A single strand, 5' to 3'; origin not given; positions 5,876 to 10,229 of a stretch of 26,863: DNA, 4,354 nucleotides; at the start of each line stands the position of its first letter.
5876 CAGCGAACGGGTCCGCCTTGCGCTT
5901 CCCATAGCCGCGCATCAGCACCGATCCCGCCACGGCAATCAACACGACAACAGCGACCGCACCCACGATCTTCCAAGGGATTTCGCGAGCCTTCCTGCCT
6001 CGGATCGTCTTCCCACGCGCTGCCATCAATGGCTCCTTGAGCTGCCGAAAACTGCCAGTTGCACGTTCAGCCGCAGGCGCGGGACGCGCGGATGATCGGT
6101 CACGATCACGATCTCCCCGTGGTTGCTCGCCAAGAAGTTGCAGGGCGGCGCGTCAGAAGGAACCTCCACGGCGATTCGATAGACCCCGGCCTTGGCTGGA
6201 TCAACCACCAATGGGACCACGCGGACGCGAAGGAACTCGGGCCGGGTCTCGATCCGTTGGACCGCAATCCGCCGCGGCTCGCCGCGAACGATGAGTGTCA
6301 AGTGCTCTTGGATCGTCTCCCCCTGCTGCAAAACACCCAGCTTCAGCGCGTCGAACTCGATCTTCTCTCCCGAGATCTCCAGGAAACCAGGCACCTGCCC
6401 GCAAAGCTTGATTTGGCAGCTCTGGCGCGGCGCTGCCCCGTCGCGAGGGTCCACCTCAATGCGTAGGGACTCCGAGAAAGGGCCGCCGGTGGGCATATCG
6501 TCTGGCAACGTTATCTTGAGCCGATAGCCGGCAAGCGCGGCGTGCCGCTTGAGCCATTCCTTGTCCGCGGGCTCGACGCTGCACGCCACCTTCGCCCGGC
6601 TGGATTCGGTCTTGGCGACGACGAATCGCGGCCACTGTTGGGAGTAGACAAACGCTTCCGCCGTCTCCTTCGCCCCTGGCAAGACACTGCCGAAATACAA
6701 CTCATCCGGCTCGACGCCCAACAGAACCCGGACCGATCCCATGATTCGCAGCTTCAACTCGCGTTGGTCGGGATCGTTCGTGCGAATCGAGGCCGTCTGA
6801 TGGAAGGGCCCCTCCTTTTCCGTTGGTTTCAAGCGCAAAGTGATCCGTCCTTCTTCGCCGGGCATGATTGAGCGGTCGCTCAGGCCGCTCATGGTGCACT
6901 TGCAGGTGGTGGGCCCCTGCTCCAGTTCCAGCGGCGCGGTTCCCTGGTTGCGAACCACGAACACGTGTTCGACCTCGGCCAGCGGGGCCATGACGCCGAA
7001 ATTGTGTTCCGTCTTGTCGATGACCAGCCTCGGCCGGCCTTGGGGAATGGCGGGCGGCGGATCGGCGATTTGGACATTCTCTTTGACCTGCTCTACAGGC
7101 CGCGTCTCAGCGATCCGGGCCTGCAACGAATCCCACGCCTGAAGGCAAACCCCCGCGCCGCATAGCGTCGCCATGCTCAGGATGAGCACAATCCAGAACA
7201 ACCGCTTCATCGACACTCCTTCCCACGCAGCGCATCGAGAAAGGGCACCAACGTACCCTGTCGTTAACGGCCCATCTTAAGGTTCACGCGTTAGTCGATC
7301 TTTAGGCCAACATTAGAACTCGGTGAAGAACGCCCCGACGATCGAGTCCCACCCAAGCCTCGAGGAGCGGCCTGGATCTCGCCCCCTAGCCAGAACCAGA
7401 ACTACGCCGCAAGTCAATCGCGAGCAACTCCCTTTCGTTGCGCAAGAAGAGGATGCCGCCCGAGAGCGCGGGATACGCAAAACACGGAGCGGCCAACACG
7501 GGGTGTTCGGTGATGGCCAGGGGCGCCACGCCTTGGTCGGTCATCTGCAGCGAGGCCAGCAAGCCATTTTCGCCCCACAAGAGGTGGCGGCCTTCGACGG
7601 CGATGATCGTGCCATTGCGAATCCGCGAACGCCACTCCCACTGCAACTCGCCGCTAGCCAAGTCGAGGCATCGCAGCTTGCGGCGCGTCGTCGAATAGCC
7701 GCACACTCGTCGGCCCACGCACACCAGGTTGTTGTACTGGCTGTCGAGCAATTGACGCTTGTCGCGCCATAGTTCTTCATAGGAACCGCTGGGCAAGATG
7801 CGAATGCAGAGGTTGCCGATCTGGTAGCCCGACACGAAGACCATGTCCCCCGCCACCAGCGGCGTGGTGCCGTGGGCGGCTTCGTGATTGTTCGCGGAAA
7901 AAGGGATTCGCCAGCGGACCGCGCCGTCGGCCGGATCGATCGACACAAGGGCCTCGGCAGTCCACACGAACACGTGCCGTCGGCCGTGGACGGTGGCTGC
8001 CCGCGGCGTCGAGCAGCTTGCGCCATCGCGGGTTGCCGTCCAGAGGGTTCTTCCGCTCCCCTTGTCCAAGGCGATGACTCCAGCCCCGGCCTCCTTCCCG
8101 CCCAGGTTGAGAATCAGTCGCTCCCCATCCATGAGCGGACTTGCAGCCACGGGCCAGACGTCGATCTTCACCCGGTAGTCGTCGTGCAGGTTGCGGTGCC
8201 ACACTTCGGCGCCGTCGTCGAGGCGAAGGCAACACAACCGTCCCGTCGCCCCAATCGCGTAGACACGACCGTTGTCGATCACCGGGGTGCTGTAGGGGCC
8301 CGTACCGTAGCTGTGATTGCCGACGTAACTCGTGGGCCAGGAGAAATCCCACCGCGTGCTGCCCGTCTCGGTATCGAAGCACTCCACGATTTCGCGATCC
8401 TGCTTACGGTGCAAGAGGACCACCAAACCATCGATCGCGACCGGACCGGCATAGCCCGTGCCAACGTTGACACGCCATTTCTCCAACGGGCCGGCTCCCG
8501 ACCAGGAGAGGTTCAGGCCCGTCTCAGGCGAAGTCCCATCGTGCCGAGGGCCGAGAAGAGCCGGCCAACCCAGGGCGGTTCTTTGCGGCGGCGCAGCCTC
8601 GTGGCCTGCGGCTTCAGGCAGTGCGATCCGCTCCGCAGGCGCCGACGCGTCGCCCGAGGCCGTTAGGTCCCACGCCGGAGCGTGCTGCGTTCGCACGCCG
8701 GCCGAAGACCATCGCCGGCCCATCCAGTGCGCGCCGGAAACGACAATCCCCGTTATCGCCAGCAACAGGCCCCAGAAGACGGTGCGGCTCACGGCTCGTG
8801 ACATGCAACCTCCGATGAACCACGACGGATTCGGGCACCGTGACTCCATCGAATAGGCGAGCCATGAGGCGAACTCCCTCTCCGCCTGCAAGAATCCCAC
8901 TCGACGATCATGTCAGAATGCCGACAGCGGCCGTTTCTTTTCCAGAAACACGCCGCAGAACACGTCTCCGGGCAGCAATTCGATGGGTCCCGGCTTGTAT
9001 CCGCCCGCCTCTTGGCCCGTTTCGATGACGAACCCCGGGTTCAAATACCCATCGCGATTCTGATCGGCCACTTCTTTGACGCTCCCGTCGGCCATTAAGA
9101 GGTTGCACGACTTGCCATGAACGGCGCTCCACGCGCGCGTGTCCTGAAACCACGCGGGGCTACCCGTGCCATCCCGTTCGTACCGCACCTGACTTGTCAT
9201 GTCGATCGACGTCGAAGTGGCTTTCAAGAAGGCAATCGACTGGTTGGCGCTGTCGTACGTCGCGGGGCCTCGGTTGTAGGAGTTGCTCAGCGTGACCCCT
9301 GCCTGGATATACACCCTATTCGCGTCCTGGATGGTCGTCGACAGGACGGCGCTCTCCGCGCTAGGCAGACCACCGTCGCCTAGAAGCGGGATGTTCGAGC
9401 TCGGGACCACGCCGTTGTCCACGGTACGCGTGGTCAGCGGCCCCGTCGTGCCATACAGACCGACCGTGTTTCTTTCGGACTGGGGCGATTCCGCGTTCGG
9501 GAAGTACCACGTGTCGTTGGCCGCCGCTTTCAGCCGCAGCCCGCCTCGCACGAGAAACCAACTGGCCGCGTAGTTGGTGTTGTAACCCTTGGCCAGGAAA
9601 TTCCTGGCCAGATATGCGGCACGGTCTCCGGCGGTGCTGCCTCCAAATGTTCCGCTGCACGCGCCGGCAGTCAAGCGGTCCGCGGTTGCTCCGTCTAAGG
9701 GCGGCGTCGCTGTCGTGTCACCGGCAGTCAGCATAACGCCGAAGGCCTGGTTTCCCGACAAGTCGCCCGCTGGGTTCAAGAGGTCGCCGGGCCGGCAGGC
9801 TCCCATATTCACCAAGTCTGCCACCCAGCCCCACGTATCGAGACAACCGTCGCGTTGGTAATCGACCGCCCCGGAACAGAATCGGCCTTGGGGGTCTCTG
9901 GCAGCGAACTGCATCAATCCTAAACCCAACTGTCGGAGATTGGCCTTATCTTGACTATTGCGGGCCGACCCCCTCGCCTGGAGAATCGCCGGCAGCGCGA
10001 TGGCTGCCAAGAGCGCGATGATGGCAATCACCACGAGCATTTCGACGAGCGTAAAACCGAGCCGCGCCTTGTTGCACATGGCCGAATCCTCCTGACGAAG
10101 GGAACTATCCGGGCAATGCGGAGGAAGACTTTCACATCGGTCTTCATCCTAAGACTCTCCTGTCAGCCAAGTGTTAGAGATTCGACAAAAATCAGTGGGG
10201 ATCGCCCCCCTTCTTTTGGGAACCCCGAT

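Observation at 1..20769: Candidate planctomycete pilin assembly and glycosylation/modification locus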

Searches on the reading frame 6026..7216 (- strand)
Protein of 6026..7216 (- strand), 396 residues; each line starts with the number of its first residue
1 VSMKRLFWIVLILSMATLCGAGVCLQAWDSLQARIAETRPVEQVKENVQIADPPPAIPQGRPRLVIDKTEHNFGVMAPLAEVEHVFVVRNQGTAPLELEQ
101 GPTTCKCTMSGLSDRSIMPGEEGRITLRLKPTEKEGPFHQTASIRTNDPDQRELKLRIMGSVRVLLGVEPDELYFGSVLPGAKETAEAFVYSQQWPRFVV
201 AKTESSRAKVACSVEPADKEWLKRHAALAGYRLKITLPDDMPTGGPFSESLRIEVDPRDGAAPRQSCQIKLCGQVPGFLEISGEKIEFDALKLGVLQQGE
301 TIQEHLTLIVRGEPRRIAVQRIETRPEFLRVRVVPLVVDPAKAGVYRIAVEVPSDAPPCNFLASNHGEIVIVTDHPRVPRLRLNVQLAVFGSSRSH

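Call 6: search_protein_families(library=pfam, proteins=[window:6026-7216:-], max_evalue=0.01)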
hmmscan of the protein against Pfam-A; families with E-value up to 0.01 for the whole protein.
window:6026-7216:- (396 aa): 2 families
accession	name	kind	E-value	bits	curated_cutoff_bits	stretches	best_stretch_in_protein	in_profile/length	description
PF07610.17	DUF1573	-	7.2e-18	64.9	26.1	1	66-162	3-98/98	Protein of unknown function (DUF1573)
PF22544.2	HYDIN_VesB_CFA65-like_Ig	-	6.2e-11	42.9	25.5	1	62-159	1-98/100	HYDIN/CFA65/VesB-like, Ig-like domain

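Call 7: search_protein_families(library=ncbifam, proteins=[window:6026-7216:-], max_evalue=0.01)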
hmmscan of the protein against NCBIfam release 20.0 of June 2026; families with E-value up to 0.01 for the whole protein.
window:6026-7216:- (396 aa): 2 families
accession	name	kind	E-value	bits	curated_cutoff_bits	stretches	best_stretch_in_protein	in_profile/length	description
NF041425.1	OS_HP2_seleno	subfamily_domain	8.8e-19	67.7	100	1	67-162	2-97/98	OS_HP2 family (seleno)protein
NF012200.0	choice_anch_D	domain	1.6e-05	25.4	45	1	72-150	25-107/108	choice-of-anchor D domain-containing protein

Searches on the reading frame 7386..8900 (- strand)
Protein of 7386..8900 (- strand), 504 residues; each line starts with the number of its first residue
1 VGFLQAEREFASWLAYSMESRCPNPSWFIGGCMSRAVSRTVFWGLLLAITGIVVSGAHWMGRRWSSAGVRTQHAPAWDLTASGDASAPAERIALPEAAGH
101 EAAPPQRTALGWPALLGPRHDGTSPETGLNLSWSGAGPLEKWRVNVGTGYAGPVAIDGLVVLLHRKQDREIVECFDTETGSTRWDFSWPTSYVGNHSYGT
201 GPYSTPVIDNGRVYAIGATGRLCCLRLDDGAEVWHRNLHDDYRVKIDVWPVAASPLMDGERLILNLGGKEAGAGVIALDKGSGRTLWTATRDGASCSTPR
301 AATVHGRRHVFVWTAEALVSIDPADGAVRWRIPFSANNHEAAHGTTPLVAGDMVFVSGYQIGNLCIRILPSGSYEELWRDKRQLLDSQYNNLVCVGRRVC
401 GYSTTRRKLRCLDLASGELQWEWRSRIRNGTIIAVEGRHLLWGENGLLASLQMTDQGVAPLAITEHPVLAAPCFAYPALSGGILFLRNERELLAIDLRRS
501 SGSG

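Call 6: search_protein_families(library=pfam, proteins=[window:7386-8900:-], max_evalue=0.01)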
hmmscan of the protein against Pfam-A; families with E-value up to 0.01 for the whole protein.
window:7386-8900:- (504 aa): 4 families
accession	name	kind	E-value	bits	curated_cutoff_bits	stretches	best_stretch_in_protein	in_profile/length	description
PF13360.13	PQQ_2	-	1.6e-29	103.7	27.6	1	169-421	2-231/233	Outer membrane protein assembly factor BamB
PF13570.13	Beta-prop_ACSF4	-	1.5e-07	31.6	133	1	174-335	33-174/329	Beta-alanine-activating enzyme, beta-propeller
PF01011.28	PQQ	-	7.3e-07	28.7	26.7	0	145-191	533-579/595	Glucose/ethanol/alcohol dehydrogenase, beta-propeller domain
PF25293.1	Beta-prop_EMC1_N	-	2.1e-05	24.7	34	0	303-343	27-68/219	EMC1 N-terminal beta-propeller domain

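Call 7: search_protein_families(library=ncbifam, proteins=[window:7386-8900:-], max_evalue=0.01)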
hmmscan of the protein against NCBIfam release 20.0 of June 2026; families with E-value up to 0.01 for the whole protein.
window:7386-8900:- (504 aa): 6 families
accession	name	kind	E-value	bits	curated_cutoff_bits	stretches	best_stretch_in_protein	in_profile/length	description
TIGR03300.1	assembly_YfgL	equivalog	9.6e-17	60.7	285.2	1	204-422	59-266/377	outer membrane protein assembly factor BamB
NF008351.0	PRK11138.1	equivalog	2.8e-12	45.8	423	1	205-373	64-226/394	outer membrane protein assembly factor BamB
TIGR04528.1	acido_non_PQQ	subfamily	3.1e-09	36.1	650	1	275-356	69-152/493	acido-empty-quinoprotein group A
NF053615.1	SerThrKinAfsKStmc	equivalog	2e-06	26.8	1300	1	241-350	514-617/809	protein serine/threonine kinase AfsK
TIGR03075.1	PQQ_enz_alc_DH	subfamily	2.6e-06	26.3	480.05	0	210-290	120-198/530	PQQ-dependent dehydrogenase, methanol/ethanol family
NF041516.1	PA2928_fam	subfamily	0.0012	18.2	70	0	275-331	71-126/376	PA2928 family protein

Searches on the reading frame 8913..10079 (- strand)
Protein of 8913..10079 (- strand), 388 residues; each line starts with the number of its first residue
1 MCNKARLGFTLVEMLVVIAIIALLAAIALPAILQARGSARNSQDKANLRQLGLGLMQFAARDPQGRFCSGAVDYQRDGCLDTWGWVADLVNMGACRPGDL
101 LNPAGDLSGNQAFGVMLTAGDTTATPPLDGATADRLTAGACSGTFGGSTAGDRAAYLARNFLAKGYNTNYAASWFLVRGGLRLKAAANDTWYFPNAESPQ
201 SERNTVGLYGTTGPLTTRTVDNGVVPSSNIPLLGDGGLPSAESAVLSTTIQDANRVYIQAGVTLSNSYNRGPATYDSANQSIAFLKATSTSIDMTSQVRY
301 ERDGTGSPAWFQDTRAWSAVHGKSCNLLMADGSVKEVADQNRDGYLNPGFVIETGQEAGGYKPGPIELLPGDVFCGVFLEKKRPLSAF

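Call 6: search_protein_families(library=pfam, proteins=[window:8913-10079:-], max_evalue=0.01)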
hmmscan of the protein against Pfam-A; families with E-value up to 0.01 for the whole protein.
window:8913-10079:- (388 aa): 2 families
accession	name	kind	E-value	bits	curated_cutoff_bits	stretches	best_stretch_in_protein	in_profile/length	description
PF07596.16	SBP_bac_10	-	5.1e-11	43.6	23.3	1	34-341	2-265/268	Protein of unknown function (DUF1559)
PF07963.17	N_methyl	-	8e-08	32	21.2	1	4-29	2-27/27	Prokaryotic N-terminal methylation motif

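Call 7: search_protein_families(library=ncbifam, proteins=[window:8913-10079:-], max_evalue=0.01)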
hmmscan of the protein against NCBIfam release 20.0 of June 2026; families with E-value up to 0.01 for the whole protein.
window:8913-10079:- (388 aa): 12 families
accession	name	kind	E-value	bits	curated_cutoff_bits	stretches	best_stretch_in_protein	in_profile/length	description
NF041775.1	typeIV_PilA_Myxo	equivalog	1e-08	35.5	400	1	6-51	10-55/214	type IV pilin protein PilA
TIGR01710.1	typeII_sec_gspG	equivalog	2.5e-07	30.8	88.85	1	8-57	2-51/134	type II secretion system major pseudopilin GspG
TIGR02532.1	IV_pilin_GFxxxE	domain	2.9e-07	30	16.3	1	7-29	2-24/24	prepilin-type N-terminal cleavage/methylation domain-containing protein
NF007862.0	PRK10574.1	equivalog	2.5e-06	27.7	138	1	6-32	4-30/145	prepilin peptidase-dependent pilin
TIGR01708.2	typeII_sec_gspH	equivalog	2.6e-06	27.6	80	1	8-48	3-43/169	type II secretion system minor pseudopilin GspH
NF040999.1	pilin_ComGC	equivalog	2.9e-06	27.4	75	1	8-46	3-41/84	competence type IV pilus major pilin ComGC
TIGR02596.1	TIGR02596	subfamily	2.9e-05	24.2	70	1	9-35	1-27/196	Verru_Chthon cassette protein D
NF041013.1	T4P_ComGE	equivalog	7.1e-05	22.8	49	1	8-47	5-44/83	competence type IV pilus minor pilin ComGE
TIGR01711.1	gspJ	equivalog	0.0021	17.9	64.85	1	8-40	2-34/192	type II secretion system minor pseudopilin GspJ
NF007800.0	PRK10506.1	equivalog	0.0024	17.7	158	1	3-50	5-52/163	prepilin peptidase-dependent protein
NF040982.1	ComGD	equivalog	0.0042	17.5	70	0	8-34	3-29/139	competence type IV pilus minor pilin ComGD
TIGR01707.1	gspI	equivalog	0.0061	17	44.35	0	8-44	1-37/101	type II secretion system minor pseudopilin GspI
